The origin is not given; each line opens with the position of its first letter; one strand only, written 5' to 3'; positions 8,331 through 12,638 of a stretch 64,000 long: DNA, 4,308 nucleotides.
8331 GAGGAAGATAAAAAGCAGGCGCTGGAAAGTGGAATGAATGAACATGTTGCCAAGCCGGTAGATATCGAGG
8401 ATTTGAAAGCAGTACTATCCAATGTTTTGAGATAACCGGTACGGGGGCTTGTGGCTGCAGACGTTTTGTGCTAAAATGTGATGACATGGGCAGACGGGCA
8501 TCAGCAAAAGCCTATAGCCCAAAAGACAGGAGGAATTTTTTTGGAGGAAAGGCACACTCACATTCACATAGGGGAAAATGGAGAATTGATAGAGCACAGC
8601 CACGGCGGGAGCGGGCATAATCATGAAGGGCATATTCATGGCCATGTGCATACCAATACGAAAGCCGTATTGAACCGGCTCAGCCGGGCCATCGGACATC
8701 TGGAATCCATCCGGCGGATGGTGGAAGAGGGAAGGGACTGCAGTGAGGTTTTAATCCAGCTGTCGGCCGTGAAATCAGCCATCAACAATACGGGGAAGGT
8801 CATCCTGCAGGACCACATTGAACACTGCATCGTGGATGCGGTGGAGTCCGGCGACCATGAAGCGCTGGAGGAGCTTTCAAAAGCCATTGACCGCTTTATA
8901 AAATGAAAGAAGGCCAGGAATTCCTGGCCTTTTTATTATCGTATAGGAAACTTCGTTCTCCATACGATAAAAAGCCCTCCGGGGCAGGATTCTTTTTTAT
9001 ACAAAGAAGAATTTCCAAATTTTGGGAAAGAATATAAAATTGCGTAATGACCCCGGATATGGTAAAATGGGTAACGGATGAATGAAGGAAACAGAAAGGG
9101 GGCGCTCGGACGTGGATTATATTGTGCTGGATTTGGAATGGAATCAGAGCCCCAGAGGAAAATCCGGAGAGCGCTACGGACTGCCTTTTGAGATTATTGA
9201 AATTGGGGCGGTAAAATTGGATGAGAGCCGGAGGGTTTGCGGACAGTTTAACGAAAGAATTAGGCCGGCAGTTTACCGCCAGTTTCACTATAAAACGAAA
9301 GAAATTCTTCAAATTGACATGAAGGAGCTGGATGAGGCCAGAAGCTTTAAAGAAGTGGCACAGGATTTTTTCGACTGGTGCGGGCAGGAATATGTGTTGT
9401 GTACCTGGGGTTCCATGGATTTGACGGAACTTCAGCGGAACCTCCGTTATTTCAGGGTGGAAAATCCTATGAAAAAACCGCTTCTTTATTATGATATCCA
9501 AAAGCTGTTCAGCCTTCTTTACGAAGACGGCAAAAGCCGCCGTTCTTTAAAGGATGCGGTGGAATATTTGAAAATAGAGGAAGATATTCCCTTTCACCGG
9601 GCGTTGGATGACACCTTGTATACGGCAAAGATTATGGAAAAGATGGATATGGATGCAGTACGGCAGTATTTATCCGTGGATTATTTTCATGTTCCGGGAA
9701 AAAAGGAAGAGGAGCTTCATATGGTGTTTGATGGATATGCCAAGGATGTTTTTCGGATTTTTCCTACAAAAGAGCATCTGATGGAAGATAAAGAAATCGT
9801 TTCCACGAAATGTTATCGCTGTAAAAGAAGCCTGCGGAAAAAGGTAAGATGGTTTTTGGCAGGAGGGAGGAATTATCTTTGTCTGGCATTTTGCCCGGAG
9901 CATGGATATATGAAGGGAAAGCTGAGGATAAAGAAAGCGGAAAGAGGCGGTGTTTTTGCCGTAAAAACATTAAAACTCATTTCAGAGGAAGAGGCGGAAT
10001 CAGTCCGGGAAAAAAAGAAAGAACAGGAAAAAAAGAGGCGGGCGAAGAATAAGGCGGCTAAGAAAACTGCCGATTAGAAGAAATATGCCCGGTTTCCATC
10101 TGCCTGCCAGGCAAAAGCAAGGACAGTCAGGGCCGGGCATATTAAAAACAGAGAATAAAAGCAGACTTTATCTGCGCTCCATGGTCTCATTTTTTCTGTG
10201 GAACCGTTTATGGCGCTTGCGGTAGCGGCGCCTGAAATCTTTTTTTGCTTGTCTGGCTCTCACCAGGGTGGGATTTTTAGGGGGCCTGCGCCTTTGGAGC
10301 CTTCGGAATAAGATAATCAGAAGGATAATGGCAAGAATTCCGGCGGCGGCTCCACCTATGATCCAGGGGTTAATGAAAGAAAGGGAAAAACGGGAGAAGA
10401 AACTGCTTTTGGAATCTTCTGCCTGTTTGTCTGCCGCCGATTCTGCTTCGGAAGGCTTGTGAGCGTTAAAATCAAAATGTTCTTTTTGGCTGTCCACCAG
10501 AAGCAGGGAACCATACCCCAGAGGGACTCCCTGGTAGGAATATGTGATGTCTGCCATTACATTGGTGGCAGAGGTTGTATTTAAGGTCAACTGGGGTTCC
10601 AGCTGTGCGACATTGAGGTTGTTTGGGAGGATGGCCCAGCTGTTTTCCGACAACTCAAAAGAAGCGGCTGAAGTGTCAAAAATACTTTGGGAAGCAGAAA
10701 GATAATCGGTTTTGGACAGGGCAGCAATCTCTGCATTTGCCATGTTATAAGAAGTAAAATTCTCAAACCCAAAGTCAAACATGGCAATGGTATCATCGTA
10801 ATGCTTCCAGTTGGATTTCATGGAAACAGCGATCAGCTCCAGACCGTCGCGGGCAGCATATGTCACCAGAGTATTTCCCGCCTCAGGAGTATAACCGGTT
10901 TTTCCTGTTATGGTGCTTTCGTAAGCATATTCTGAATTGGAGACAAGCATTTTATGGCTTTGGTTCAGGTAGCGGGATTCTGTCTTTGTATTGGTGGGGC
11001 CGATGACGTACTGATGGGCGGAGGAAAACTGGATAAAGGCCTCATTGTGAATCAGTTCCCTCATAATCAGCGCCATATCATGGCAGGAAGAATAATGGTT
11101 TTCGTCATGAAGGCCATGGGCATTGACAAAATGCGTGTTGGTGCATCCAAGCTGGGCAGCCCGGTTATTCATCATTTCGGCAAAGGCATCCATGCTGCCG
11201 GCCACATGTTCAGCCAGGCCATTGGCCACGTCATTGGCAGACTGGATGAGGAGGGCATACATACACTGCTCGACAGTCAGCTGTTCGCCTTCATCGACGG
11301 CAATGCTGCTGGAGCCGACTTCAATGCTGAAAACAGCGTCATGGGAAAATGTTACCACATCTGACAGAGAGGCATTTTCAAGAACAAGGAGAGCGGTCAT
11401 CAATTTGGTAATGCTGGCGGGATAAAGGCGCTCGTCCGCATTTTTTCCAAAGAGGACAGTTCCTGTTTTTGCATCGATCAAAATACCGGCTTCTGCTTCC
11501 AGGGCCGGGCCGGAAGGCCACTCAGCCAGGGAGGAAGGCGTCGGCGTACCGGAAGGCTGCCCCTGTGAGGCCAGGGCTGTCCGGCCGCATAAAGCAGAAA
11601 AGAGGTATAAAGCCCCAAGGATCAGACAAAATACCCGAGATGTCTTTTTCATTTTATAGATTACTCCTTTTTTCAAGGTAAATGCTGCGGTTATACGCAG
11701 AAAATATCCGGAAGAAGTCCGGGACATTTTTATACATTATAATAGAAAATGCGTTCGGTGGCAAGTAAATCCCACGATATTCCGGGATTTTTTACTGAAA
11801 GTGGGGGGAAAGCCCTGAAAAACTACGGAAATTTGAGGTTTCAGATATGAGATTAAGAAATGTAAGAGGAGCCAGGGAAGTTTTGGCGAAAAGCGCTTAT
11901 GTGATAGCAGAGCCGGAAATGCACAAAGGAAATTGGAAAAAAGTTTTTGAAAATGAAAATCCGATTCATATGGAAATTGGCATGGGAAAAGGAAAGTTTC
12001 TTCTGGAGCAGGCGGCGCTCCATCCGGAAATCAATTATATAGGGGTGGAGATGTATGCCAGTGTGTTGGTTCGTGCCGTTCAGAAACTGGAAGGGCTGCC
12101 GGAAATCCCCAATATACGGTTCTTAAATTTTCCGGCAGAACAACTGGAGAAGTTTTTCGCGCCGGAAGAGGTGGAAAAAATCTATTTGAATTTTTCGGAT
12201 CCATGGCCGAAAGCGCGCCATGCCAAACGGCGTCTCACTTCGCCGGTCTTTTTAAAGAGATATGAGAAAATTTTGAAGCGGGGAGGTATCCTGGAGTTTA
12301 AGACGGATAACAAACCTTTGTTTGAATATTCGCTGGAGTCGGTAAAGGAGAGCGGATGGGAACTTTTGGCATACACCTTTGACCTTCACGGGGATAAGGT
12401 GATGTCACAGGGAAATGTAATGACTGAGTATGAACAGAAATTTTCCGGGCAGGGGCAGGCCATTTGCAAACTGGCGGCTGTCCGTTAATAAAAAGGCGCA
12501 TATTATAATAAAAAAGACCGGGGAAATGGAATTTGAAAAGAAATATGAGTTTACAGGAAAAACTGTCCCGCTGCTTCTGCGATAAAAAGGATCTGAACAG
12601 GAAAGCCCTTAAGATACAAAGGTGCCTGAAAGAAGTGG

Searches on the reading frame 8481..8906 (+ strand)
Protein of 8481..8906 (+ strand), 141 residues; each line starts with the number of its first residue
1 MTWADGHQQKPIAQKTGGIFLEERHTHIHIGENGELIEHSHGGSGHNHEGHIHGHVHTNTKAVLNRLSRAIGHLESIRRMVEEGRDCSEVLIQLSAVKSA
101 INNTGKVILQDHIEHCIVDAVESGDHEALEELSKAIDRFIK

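Call 48: search_protein_families(library=pfam, proteins=[window:8481-8906:+], max_evalue=0.00001)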
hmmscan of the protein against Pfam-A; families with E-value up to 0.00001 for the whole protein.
window:8481-8906:+ (141 aa): 1 family
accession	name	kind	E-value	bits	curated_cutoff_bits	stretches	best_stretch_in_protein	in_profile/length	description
PF02583.22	Trns_repr_metal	-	3.1e-29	101.6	22.8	1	60-138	2-78/78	Metal-sensitive transcriptional repressor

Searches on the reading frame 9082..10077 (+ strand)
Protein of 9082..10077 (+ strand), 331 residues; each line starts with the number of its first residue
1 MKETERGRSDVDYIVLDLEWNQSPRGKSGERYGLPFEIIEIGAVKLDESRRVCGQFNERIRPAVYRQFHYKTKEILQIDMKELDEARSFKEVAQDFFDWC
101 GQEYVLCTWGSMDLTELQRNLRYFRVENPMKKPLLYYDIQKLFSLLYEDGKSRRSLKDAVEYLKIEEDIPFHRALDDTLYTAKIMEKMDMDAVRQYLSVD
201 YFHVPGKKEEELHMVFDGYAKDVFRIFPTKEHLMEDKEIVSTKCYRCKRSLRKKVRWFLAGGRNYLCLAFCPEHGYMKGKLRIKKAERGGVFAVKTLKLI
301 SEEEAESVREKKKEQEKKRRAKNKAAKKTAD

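Call 48: search_protein_families(library=pfam, proteins=[window:9082-10077:+], max_evalue=0.00001)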
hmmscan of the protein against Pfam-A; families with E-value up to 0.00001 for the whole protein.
window:9082-10077:+ (331 aa): 1 family
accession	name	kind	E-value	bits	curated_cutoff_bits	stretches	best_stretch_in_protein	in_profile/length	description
PF00929.31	RNase_T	-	7.7e-18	66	24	1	36-185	16-164/164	Exonuclease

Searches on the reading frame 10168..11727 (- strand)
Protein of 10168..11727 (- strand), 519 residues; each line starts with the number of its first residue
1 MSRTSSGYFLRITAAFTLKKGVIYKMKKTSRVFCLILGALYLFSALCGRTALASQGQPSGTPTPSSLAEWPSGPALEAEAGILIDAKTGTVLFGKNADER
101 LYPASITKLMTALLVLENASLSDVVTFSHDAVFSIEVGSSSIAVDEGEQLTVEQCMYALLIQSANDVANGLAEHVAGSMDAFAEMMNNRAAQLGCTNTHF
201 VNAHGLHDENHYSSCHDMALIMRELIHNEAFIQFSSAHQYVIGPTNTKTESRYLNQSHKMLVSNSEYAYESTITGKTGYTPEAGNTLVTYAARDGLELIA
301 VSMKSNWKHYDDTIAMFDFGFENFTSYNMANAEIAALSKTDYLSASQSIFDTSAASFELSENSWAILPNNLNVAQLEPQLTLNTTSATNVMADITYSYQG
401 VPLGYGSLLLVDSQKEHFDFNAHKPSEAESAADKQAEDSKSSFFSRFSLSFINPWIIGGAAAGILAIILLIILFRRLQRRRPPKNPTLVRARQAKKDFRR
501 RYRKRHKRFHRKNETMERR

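Call 48: search_protein_families(library=pfam, proteins=[window:10168-11727:-], max_evalue=0.00001)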
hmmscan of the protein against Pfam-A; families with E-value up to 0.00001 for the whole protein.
window:10168-11727:- (519 aa): 2 families
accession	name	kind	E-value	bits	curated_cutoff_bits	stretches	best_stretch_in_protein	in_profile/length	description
PF00768.25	Peptidase_S11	-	7e-58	196.4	27.6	1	72-304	6-236/239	D-alanyl-D-alanine carboxypeptidase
PF13354.11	Beta-lactamase2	-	4.4e-11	43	22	1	85-231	6-152/214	Beta-lactamase enzyme family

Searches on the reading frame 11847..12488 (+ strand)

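Call 24: search_protein_families(library=pfam, proteins=[window:11847-12488:+])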
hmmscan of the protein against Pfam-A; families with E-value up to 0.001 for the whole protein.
window:11847-12488:+ (213 aa): 2 families
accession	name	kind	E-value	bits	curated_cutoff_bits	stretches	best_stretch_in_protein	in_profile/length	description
PF02390.23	Methyltransf_4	-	3e-45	154.2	24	1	38-208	2-172/173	Putative methyltransferase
PF24675.1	NpmA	-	8.1e-05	22.4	60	1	24-120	10-106/214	16S rRNA (adenine(1408)-N(1))-methyltransferase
